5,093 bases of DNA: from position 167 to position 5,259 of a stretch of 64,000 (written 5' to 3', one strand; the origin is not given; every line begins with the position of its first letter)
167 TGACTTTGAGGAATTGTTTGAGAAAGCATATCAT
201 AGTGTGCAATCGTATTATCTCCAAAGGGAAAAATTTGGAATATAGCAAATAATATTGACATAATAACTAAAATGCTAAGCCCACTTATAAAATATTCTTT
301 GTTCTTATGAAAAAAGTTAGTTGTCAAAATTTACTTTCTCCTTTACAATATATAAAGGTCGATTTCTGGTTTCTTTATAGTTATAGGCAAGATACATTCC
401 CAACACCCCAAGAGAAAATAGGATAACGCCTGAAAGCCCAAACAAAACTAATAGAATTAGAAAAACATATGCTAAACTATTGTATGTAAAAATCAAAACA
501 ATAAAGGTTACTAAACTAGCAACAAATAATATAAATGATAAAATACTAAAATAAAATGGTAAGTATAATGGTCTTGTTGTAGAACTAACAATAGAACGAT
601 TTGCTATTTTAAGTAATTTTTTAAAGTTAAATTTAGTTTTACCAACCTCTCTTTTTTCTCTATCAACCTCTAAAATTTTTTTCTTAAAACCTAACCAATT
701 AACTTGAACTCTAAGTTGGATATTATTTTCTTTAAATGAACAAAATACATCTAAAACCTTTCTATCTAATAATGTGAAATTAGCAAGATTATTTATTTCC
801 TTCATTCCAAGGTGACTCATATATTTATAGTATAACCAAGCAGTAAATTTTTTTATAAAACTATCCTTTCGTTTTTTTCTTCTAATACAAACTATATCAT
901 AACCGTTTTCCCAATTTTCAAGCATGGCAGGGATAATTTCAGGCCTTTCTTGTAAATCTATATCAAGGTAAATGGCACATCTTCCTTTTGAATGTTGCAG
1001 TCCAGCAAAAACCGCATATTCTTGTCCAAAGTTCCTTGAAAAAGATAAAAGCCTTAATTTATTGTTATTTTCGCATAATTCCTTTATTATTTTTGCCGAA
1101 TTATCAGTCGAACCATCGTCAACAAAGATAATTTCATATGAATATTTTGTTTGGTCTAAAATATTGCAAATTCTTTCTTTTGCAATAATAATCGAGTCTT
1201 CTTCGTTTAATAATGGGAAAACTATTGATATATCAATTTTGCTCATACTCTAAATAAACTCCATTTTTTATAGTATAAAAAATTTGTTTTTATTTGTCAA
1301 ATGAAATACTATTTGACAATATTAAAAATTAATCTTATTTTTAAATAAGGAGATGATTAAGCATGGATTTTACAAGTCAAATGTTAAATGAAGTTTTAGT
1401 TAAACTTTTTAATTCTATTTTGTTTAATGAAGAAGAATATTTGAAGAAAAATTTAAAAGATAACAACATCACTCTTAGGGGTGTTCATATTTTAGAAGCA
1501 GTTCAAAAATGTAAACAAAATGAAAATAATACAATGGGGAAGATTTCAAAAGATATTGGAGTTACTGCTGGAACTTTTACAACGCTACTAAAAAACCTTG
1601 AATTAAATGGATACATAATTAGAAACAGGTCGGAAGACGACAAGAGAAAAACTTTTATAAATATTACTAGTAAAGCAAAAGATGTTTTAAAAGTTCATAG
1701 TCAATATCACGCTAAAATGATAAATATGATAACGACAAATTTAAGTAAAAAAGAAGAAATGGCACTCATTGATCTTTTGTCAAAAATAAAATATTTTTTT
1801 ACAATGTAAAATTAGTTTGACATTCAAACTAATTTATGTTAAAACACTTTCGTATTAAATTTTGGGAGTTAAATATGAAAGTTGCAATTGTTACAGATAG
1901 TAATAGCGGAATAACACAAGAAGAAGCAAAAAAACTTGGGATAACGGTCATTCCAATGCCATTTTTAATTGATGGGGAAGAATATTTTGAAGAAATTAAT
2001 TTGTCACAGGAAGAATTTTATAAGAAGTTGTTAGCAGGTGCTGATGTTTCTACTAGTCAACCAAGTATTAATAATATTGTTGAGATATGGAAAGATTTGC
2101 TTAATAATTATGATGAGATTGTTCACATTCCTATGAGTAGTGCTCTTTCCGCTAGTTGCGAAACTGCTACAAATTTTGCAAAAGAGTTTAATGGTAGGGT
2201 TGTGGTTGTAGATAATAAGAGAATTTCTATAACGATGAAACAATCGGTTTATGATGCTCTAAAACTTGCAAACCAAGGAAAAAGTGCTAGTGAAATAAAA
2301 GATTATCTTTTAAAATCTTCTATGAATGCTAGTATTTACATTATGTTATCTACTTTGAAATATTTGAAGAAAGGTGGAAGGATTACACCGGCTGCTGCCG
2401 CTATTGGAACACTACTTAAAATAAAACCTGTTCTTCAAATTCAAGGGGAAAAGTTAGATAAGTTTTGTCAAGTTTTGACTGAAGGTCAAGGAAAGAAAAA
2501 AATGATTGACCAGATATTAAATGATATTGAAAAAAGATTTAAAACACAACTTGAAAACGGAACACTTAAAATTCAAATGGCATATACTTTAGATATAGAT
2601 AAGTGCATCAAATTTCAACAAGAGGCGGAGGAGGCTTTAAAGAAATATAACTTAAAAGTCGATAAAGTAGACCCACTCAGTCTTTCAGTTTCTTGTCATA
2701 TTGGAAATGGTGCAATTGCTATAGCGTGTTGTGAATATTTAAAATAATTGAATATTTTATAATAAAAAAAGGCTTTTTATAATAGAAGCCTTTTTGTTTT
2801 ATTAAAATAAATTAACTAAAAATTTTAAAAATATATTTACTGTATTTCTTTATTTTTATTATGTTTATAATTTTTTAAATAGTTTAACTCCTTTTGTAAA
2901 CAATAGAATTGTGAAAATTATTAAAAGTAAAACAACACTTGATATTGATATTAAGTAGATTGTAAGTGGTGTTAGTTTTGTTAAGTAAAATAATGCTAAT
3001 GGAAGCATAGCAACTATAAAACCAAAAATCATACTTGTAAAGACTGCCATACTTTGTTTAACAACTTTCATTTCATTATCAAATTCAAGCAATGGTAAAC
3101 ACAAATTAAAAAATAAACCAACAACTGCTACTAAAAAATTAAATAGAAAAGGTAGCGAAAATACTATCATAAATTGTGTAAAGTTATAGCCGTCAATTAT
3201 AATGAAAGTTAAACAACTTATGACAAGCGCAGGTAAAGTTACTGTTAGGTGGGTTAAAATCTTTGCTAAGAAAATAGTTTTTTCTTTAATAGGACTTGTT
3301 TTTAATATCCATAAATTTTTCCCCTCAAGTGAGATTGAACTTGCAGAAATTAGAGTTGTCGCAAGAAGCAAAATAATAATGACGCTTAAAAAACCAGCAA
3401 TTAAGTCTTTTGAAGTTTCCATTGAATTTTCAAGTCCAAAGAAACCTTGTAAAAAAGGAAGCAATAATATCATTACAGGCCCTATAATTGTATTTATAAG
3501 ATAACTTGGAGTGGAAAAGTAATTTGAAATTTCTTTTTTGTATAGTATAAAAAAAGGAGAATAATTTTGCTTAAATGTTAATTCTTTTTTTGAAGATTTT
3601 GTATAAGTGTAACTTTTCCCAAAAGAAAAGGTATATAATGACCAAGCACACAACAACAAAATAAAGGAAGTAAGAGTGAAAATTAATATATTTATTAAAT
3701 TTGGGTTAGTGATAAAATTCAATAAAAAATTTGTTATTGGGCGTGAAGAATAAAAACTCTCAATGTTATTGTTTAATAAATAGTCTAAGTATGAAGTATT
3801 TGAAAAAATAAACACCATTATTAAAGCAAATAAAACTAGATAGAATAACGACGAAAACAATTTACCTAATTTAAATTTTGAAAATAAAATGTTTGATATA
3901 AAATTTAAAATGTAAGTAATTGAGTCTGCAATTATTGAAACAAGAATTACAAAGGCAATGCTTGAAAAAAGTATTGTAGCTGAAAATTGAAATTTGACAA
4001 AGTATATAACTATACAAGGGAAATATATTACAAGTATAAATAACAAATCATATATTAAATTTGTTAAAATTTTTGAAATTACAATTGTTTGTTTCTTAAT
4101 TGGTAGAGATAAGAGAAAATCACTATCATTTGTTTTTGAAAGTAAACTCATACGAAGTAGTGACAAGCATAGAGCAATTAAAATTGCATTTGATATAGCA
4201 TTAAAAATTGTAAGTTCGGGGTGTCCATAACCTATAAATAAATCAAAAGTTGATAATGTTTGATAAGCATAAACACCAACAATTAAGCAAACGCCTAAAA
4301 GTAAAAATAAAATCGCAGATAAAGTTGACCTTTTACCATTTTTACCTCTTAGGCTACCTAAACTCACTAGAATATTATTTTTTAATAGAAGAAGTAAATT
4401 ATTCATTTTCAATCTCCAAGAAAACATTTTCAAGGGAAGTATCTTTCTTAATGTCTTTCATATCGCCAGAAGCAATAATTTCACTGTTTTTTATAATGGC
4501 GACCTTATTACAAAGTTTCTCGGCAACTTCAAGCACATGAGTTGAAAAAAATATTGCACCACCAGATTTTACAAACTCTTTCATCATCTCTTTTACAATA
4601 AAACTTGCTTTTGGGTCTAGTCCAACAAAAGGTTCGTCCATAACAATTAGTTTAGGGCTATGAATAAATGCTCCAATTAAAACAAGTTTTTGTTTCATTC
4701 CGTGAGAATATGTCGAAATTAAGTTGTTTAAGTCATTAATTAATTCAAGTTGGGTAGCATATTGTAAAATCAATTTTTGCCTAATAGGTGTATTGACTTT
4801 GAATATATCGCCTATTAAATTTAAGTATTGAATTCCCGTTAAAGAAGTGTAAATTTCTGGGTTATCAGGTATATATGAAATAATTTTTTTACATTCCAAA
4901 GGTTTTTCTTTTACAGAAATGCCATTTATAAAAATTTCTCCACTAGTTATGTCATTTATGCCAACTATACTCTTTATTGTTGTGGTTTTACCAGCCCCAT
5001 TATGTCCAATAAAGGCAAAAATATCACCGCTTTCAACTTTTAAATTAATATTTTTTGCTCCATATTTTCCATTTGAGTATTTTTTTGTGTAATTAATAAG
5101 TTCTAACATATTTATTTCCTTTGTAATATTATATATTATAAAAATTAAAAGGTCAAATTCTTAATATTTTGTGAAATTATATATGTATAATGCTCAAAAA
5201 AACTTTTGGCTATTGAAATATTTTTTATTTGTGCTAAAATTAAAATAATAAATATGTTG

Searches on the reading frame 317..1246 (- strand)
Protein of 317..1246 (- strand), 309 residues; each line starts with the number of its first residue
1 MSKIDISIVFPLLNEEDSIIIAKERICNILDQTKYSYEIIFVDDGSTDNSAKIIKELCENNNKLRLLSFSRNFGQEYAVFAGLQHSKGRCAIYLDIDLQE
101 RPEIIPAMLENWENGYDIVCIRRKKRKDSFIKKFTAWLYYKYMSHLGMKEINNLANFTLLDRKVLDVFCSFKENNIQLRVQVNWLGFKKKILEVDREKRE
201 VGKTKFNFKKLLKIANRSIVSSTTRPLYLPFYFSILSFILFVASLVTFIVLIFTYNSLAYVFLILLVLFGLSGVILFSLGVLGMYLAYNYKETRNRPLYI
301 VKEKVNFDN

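Call 80: search_protein_families(library=pfam, proteins=[window:317-1246:-], max_evalue=0.001)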
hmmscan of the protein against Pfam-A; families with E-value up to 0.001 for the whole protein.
window:317-1246:- (309 aa): 2 families
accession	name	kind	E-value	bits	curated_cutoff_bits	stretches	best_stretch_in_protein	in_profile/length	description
PF00535.33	Glycos_transf_2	-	1.1e-27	97.4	23.3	1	7-153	1-143/168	Glycosyl transferase family 2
PF10111.15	Glyco_tranf_2_2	-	1.8e-07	31.4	27.3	1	7-103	1-97/276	Glycosyltransferase like family 2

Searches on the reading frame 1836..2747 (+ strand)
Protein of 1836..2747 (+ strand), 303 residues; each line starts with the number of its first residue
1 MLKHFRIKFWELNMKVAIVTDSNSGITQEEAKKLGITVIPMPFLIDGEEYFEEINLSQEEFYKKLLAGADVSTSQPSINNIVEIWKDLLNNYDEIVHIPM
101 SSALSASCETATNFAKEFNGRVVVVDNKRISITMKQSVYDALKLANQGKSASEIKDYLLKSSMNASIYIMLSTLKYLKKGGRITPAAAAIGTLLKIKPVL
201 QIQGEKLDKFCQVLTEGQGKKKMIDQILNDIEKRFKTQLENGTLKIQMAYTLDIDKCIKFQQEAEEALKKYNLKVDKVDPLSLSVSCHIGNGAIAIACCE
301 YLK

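Call 80: search_protein_families(library=pfam, proteins=[window:1836-2747:+], max_evalue=0.001)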
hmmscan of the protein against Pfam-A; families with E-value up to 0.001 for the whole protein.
window:1836-2747:+ (303 aa): 1 family
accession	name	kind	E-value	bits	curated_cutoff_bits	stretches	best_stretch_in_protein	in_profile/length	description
PF02645.21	DegV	-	4.8e-61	207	27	1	15-298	1-277/280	Uncharacterised protein, DegV family COG1307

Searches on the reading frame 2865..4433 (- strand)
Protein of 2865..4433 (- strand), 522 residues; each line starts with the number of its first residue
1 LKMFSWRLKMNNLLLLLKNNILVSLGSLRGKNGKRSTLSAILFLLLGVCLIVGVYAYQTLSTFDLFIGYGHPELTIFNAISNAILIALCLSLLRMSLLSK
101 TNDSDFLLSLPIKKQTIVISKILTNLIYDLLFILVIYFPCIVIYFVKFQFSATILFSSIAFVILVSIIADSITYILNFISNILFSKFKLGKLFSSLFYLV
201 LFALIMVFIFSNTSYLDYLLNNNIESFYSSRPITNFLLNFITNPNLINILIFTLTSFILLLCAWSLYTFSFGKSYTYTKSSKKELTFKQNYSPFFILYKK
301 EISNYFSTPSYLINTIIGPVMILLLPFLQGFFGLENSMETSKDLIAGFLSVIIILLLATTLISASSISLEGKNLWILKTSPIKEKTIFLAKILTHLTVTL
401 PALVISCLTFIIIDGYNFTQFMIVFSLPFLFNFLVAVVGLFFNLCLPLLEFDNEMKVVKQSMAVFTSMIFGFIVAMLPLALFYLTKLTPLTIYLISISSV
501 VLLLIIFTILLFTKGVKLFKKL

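Call 80: search_protein_families(library=pfam, proteins=[window:2865-4433:-], max_evalue=0.001)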
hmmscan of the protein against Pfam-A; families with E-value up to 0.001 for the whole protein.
window:2865-4433:- (522 aa): 2 families
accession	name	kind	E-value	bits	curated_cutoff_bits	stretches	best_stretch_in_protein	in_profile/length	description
PF01061.29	ABC2_membrane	-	1.7e-05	24.9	26.9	1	294-445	3-155/211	ABC-2 type transporter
PF13346.12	ABC2_membrane_5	-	3.5e-05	23.9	25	1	76-264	38-197/205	ABC-2 family transporter protein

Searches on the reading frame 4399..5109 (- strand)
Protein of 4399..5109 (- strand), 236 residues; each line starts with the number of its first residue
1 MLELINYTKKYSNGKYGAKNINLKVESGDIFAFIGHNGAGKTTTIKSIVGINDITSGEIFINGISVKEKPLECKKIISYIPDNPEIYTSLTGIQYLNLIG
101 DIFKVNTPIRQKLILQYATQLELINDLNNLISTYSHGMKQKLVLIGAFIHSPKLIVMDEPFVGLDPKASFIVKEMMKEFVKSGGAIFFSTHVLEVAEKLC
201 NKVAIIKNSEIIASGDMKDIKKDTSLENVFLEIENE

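Call 80: search_protein_families(library=pfam, proteins=[window:4399-5109:-], max_evalue=0.001)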
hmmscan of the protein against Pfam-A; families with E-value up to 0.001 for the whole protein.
window:4399-5109:- (236 aa): 2 families
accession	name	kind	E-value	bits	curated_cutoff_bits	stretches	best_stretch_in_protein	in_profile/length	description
PF00005.33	ABC_tran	-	9.2e-24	85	25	1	19-161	2-136/137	ABC transporter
PF13304.12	AAA_21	-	1.4e-10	42.2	27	1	131-191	235-298/304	AAA domain, putative AbiEii toxin, Type IV TA system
